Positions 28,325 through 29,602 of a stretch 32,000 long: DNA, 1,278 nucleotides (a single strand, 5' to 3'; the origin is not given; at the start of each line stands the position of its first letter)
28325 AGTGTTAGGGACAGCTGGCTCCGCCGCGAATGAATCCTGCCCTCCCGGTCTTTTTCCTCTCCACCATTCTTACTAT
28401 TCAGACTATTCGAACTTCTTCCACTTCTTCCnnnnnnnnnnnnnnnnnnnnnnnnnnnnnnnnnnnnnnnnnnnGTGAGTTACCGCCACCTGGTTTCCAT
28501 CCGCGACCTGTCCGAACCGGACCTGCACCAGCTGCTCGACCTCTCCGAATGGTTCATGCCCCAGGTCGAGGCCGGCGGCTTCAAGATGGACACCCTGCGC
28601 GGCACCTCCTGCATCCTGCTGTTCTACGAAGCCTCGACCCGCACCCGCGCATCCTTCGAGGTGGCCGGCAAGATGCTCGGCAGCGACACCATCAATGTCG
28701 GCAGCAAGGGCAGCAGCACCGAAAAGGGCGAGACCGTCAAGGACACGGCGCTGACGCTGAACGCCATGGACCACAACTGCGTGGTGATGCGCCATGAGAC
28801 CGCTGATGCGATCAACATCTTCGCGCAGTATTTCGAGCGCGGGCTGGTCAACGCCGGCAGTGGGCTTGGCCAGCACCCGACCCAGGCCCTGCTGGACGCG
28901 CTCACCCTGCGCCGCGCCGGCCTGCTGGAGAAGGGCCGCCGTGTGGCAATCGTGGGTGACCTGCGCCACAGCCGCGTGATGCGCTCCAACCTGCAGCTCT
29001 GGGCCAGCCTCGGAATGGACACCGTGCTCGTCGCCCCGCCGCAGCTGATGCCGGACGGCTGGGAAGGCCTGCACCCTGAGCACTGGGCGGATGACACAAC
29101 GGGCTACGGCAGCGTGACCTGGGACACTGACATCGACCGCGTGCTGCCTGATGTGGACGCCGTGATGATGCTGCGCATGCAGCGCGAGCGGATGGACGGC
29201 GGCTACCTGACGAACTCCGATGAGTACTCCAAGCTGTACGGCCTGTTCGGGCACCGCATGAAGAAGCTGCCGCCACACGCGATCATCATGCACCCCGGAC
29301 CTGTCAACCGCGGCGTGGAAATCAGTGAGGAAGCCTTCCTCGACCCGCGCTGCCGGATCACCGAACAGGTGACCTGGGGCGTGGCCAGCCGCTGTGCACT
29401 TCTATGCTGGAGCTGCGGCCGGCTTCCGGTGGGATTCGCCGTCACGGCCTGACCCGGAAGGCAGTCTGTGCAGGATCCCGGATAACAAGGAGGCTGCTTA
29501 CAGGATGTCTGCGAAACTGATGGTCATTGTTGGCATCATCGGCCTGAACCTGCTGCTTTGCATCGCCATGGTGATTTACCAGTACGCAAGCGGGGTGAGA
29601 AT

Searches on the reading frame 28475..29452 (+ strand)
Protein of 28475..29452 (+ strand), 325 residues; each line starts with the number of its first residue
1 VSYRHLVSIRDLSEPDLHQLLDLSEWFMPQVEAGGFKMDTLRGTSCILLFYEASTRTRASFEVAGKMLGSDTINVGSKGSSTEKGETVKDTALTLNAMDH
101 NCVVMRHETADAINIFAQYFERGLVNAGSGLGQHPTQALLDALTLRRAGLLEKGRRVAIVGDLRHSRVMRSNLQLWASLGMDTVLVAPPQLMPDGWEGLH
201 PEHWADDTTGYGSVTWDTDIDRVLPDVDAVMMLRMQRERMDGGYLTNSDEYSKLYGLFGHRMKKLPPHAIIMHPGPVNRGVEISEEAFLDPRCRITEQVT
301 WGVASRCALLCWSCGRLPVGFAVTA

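Call 19: search_protein_families(library=pfam, proteins=[window:28475-29452:+])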
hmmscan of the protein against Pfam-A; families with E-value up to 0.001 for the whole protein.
window:28475-29452:+ (325 aa): 2 families
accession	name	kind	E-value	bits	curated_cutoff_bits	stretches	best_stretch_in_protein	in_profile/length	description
PF02729.26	OTCace_N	-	1.7e-37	129.2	29.9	1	4-146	1-147/148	Aspartate/ornithine carbamoyltransferase, carbamoyl-P binding domain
PF00185.30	OTCace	-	2.8e-21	76.6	29.4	1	153-312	1-156/157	Aspartate/ornithine carbamoyltransferase, Asp/Orn binding domain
